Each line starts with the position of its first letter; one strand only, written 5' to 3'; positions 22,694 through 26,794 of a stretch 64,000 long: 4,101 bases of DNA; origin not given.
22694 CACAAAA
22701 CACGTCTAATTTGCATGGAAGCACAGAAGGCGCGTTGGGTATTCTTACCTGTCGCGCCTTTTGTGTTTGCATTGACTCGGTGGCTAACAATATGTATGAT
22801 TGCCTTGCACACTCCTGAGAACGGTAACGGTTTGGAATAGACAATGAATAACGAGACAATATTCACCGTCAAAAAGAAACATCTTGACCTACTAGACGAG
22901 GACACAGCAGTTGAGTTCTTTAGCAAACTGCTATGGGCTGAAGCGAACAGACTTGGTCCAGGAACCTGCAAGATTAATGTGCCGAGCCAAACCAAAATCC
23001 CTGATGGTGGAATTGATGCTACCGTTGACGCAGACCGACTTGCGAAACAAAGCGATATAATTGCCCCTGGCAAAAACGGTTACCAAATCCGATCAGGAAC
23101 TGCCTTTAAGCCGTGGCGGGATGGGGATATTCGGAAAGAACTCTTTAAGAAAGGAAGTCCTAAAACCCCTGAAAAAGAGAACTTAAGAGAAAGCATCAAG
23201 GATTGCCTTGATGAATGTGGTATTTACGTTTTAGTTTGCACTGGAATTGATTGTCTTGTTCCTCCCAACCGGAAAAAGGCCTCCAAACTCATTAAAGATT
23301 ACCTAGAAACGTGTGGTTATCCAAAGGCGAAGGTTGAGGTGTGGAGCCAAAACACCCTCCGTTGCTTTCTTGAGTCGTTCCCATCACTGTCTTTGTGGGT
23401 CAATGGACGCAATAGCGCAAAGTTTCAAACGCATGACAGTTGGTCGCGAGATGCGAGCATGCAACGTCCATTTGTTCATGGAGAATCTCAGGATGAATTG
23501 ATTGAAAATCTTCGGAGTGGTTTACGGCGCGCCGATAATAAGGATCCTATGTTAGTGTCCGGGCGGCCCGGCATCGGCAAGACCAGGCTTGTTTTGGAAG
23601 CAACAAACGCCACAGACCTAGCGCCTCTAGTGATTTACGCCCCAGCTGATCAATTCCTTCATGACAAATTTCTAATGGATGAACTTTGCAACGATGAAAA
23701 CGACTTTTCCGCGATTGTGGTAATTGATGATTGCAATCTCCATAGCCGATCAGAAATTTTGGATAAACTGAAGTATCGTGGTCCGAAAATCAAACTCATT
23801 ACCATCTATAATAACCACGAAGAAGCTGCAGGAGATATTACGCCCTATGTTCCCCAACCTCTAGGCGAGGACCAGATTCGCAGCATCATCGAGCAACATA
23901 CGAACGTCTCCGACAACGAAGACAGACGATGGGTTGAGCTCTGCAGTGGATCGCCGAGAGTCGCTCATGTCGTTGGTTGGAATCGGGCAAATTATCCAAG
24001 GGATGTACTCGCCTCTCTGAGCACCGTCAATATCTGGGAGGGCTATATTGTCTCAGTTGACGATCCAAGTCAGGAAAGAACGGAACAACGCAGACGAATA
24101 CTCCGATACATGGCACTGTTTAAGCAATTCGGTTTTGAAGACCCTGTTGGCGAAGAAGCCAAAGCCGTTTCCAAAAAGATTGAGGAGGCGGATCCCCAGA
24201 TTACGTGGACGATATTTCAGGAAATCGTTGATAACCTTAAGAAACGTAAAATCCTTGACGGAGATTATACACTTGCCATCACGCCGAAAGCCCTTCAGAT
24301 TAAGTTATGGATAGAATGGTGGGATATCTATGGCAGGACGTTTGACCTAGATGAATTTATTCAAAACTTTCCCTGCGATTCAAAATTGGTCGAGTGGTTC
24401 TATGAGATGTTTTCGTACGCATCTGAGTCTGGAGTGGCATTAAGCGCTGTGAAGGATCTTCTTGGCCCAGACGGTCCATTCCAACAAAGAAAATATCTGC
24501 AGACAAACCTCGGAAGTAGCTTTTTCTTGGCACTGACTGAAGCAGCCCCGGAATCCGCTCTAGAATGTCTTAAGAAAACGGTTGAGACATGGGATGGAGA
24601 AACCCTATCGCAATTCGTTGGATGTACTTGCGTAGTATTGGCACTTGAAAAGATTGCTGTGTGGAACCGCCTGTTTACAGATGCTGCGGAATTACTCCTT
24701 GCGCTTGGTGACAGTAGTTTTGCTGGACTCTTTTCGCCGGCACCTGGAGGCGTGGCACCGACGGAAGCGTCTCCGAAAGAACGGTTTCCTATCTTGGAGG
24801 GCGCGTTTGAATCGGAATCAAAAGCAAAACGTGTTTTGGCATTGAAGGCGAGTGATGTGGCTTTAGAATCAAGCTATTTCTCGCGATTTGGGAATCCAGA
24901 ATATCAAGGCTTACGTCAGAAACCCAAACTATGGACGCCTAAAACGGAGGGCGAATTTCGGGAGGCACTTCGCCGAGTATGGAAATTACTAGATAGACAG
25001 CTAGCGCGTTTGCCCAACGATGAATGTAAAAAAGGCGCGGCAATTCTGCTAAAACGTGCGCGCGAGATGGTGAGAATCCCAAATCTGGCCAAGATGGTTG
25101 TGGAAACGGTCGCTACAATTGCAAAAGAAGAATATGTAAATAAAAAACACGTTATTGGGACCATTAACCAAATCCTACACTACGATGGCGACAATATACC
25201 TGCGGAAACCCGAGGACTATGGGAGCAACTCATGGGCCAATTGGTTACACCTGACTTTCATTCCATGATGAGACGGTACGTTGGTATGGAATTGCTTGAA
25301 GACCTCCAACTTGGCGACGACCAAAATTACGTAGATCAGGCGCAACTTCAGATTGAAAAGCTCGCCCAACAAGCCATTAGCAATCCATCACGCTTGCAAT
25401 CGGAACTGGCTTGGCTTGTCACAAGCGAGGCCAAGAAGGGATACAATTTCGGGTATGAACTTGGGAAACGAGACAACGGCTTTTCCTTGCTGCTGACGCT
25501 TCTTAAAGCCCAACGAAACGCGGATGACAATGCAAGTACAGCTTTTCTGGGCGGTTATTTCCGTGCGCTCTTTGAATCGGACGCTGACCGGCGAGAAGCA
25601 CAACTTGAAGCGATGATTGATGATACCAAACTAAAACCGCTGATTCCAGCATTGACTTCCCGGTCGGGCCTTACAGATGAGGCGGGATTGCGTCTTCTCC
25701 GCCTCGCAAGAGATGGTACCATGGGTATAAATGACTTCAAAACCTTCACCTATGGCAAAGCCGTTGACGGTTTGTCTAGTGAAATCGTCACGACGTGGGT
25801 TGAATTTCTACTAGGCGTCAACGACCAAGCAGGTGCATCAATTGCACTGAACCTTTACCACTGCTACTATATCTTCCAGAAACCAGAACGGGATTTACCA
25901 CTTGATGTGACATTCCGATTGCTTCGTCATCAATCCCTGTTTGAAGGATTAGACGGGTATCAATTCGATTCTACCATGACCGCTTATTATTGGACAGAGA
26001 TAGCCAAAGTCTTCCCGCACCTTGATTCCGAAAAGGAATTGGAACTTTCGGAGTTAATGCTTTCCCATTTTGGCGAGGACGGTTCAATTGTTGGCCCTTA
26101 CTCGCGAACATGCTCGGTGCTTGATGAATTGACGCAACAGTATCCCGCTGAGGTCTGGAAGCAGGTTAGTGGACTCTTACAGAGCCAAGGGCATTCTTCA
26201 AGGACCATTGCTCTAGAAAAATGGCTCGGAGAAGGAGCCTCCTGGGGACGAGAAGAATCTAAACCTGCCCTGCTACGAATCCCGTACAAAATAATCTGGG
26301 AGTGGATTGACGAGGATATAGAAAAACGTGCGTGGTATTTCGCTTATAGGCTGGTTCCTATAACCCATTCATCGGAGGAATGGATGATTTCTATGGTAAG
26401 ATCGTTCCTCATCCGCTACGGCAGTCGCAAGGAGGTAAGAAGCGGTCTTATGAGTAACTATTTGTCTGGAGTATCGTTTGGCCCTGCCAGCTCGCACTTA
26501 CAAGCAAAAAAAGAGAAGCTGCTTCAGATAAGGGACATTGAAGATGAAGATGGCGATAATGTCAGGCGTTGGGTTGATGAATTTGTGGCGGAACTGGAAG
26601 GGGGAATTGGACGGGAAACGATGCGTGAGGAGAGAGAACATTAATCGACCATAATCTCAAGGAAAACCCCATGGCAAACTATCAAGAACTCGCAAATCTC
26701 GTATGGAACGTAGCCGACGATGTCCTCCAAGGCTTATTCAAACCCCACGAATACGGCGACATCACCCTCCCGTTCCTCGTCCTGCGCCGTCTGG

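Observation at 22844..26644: Avs-like STAND NTPase with an Mrr-type nuclease head, insulated by its own terminator and promoter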

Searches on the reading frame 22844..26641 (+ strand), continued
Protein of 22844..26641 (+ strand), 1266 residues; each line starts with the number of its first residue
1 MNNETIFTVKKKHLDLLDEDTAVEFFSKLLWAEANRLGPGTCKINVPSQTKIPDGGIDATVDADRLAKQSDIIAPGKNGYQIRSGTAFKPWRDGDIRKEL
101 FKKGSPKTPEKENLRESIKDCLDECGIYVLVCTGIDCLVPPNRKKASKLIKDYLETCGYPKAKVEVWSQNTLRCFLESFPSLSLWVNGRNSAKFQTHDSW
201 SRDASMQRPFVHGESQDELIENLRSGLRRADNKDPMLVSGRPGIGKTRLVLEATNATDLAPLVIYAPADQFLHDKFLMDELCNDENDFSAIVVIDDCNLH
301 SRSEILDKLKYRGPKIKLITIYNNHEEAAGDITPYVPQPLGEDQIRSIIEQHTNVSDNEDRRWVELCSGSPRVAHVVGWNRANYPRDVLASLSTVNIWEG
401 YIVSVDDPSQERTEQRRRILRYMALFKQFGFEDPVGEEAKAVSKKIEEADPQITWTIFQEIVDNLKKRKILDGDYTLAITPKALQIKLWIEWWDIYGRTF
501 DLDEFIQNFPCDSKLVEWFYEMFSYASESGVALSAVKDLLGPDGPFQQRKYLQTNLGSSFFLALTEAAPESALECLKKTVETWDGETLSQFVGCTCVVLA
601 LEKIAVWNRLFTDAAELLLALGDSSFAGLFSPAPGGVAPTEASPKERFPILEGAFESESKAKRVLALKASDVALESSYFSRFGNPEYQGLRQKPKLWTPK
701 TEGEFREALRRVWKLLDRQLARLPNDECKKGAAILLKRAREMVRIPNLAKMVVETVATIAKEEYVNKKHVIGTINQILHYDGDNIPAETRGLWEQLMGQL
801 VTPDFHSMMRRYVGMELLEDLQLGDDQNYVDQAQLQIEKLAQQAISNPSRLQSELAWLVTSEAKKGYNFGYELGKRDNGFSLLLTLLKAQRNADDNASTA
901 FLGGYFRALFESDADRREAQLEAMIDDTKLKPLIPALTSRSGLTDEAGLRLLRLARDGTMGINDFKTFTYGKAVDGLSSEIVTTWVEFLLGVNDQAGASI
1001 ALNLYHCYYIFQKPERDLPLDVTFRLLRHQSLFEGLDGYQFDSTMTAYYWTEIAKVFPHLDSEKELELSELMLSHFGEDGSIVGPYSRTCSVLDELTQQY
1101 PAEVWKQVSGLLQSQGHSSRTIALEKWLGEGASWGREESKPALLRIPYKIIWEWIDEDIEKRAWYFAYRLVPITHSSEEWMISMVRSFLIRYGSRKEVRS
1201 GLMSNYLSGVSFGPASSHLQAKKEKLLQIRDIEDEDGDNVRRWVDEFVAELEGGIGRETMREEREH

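Call 62: search_protein_representatives(alignment_id=A3)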
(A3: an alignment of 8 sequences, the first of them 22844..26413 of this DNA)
Query: 8 sequences, 1195 profile positions. Proteins with E-value up to 0.001 (for the whole library): 4270; up to 1e-10: 3260; up to 1e-30: 1656. The best 150 are listed.
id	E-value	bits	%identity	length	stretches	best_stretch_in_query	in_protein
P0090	0.0e+00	1789.6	-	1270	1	1-1195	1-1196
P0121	0.0e+00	1274.7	-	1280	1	4-1195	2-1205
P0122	0.0e+00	1268.3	-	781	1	1-774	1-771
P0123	0.0e+00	1264.0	-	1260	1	4-1193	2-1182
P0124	0.0e+00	1260.8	-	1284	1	5-1195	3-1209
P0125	0.0e+00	1249.0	-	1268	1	6-1193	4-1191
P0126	0.0e+00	1248.2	-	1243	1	3-1189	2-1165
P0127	0.0e+00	1247.8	-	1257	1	4-1195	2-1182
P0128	0.0e+00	1244.3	-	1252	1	4-1181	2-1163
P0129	0.0e+00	1240.7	-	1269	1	4-1183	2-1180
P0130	0.0e+00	1238.8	-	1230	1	4-1195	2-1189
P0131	0.0e+00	1220.9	-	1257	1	8-1195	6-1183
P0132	0.0e+00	1220.0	-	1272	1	1-1194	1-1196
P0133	0.0e+00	1217.8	-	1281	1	4-1195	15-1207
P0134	0.0e+00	1211.7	-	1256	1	6-1195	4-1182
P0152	0.0e+00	1116.8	-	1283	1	5-1186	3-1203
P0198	3.7e-282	955.2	-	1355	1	2-1182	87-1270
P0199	1.4e-281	953.3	-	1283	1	4-1195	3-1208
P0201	4.4e-280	948.4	-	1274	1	5-1181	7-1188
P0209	2.4e-273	926.1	-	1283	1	4-1194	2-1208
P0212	2.1e-270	916.3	-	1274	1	1-1182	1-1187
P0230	1.8e-250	850.3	-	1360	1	5-1183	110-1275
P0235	6.9e-246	835.1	-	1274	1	6-1194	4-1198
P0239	1.0e-242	824.6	-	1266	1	5-1194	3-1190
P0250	2.5e-235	800.1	-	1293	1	12-1194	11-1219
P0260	3.0e-230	783.3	-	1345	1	7-1181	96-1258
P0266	3.3e-226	769.9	-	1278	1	6-1195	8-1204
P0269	1.3e-223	761.3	-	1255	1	7-1194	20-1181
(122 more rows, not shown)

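Call 64: search_protein_families(library=padloc, proteins=[P0269, P0266, P0260, P0250, P0230, P0198, P0121], max_evalue=0.001)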
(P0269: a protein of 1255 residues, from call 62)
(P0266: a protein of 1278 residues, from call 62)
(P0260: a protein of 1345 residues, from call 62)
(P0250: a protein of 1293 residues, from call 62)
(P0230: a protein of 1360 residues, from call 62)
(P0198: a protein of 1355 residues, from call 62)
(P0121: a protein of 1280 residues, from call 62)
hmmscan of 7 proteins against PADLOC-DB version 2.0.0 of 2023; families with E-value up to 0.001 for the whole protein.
P0269 (1255 aa): 2 families
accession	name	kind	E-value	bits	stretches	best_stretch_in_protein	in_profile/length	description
PDLC03991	PD-Lambda-4_A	-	2.9e-25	86.2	2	226-711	223-708/1283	-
PDLC03990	PD-Lambda-4_A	-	0.00013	18.2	1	558-689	217-347/943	-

P0266 (1278 aa): 2 families
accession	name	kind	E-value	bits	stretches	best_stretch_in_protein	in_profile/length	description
PDLC03991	PD-Lambda-4_A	-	3.3e-25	86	1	8-711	3-699/1283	-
PDLC03990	PD-Lambda-4_A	-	5.4e-07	26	1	536-727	187-375/943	-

P0260 (1345 aa): 1 family
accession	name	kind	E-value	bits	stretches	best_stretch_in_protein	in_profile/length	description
PDLC03991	PD-Lambda-4_A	-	3.5e-36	122.4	1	315-1344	232-1274/1283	-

P0250 (1293 aa): 2 families
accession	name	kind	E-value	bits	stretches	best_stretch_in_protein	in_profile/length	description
PDLC03991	PD-Lambda-4_A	-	5.6e-25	85.2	3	540-1090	513-1081/1283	-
PDLC03990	PD-Lambda-4_A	-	4.6e-06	23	1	552-762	185-388/943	-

P0230 (1360 aa): 2 families
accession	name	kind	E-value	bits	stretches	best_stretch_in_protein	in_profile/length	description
PDLC03991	PD-Lambda-4_A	-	2.3e-31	106.4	1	111-1107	3-1019/1283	-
PDLC03990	PD-Lambda-4_A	-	3.8e-08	29.8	1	651-784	211-344/943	-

P0198 (1355 aa): 1 family
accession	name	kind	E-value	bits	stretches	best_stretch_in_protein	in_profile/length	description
PDLC03991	PD-Lambda-4_A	-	1.3e-29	100.6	2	301-1100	223-1022/1283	-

P0121 (1280 aa): 2 families
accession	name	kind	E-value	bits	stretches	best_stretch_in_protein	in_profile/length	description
PDLC03991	PD-Lambda-4_A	-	1e-31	107.5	1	4-1019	3-1025/1283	-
PDLC03990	PD-Lambda-4_A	-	2.6e-05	20.4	0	567-680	229-344/943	-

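Call 81: find_related_loci(query=A1, collection=viral_contigs, flank=5000)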
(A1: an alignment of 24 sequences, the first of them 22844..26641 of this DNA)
Query A1 (1266 aa) in viral_contigs; peptide patterns used: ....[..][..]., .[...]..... (x = any residue, [..] = any of these).
44 stretches matched a pattern, but none encodes a relative of the query by tblastn (E <= 1e-3).

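Call 90: search_dna_similar(query=P0260, collection=plasmids, mode=protein, max_evalue=0.1, max_rows=60)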
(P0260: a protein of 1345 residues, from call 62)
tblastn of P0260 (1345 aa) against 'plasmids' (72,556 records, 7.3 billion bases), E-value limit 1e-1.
Records with a match: 242; places in all: 253; records where one place covers at least 80% of the query: 6.
Best place of each record, by identity: 60-80% 1; <60% 241.
By first word of the organism name: Sinorhizobium 46; Pantoea 31; Xanthomonas 24; Klebsiella 19; Enterobacter 16; Rhodococcus 12; Pseudomonas 9; Escherichia 9; Sphingobium 5; Vibrio 4; and 46 more.
By predicted mobility (MOB-suite, as given by PLSDB): non-mobilizable 102; conjugative 81; mobilizable 59.
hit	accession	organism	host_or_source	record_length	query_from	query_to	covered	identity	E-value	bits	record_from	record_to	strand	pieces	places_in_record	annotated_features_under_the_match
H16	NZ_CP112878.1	Pseudanabaena galeata CCNP1313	-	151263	96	1343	93%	29.3%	9e-163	550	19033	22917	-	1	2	hypothetical protein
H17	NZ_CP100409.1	Haloarcula marina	cell culture,sediment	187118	96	1343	89%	25.6%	4e-69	355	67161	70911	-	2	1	hypothetical protein | ATP-binding protein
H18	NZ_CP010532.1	Haloarcula sp. CBA1115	monoisolate,Solar salt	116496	103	1342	92%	24.2%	5e-82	306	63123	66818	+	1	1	ATP-binding protein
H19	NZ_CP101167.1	Haloglomus halophilum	cell culture,salt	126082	102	1332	92%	23.4%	9e-54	216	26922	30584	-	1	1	hypothetical protein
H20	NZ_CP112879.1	Pseudanabaena galeata CCNP1313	-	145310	86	1342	93%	22.8%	5e-47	193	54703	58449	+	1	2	hypothetical protein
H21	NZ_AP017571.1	Halorubrum trapanicum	-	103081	102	1332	92%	23.3%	6e-53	213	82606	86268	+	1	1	hypothetical protein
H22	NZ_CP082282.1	Enterobacter cancerogenus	Helicoverpa armigera,metagenomic ...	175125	96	802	53%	23.5%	2e-12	80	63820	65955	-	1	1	hypothetical protein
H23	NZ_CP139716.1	Thalassobaculum sp. OXR-137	Bacterial Culture,hydrothermal vent ...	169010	133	792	49%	24.3%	2e-32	146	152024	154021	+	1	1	hypothetical protein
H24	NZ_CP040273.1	Nostoc sp. C052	Blasia pusilla,pure culture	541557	96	799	52%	22.6%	7e-23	114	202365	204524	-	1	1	hypothetical protein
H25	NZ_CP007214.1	Burkholderia plantarii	-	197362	96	819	54%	21.9%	7e-9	69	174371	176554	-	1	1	hypothetical protein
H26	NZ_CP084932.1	Sphingomonas morindae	mixed culture,Noni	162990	126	805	51%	22.4%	2e-9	71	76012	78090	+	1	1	hypothetical protein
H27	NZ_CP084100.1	Cyanobacterium sp. Dongsha4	-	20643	101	800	52%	21.0%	7e-13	82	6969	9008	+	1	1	hypothetical protein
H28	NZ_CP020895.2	Legionella longbeachae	Homo sapiens,Respiratory sample - sputum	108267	98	768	50%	20.4%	4e-6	59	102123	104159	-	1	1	hypothetical protein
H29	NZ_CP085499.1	Bacillus cereus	coffee,cell culture,root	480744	98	660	42%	21.2%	4e-7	62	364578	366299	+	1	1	hypothetical protein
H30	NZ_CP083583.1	Kovacikia minuta CCNUW1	cell culture,fresh water lake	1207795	315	807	37%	24.1%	2e-29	135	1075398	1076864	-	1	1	record has no annotation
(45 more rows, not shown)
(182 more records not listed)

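Call 91: get_annotated_region(hit=H22, flank=5000)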
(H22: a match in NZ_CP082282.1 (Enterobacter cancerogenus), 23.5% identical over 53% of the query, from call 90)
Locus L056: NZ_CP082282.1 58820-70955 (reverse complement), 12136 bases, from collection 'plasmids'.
description: Enterobacter cancerogenus strain HAEC1 plasmid unnamed2, complete sequence
organism: Enterobacter cancerogenus (NCBI taxid 69218)
taxonomy: Bacteria; Pseudomonadota; Gammaproteobacteria; Enterobacterales; Enterobacteriaceae; Enterobacter; Enterobacter cancerogenus
host: -; source: Helicoverpa armigera,metagenomic assembly,dead larvae; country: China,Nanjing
typing (MOB-suite, as given by PLSDB): non-mobilizable
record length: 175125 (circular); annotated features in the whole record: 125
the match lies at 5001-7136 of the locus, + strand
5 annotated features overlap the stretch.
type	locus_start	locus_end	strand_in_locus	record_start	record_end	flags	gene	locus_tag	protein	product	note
CDS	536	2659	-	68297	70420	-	-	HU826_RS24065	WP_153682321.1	hypothetical protein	-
CDS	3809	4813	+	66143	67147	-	-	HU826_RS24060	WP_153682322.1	Abi family protein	-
CDS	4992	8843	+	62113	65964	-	-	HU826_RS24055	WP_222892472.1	hypothetical protein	-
CDS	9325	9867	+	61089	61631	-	-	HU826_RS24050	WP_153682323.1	DUF2335 domain-containing protein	-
CDS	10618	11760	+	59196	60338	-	-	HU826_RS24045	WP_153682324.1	hypothetical protein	-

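Call 93: search_protein_families(library=padloc, proteins=[L056:4992-8840:+, L056:9325-9864:+, L056:10618-11757:+, L056:3809-4810:+], max_evalue=0.001)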
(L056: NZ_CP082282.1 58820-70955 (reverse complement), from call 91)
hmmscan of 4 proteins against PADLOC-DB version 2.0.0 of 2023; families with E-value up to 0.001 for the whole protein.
L056:4992-8840:+ (1283 aa): 3 families
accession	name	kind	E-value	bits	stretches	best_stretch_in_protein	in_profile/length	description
PDLC03991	PD-Lambda-4_A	-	0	1777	1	1-1283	1-1283/1283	-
PDLC03990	PD-Lambda-4_A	-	0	1140.5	1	341-1283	1-943/943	-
PDLC03989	PD-Lambda-4_A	-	4e-120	399.9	1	817-1283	5-468/468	-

L056:9325-9864:+ (180 aa): 0 families

L056:10618-11757:+ (380 aa): 0 families

L056:3809-4810:+ (334 aa): 2 families
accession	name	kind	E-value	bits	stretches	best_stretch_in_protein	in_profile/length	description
PDLC04038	PD-T4-5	-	2.7e-23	80.7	2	140-220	125-214/309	-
PDLC02344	AbiD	-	0.00026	18.8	0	185-215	179-209/277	AbiD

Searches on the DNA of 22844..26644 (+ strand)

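Call 12: search_dna_similar(query=window:22844-26644:+, collection=ecoli_genomes, mode=near, max_rows=10)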
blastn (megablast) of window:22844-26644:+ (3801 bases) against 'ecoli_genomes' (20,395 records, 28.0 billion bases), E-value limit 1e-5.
No match.
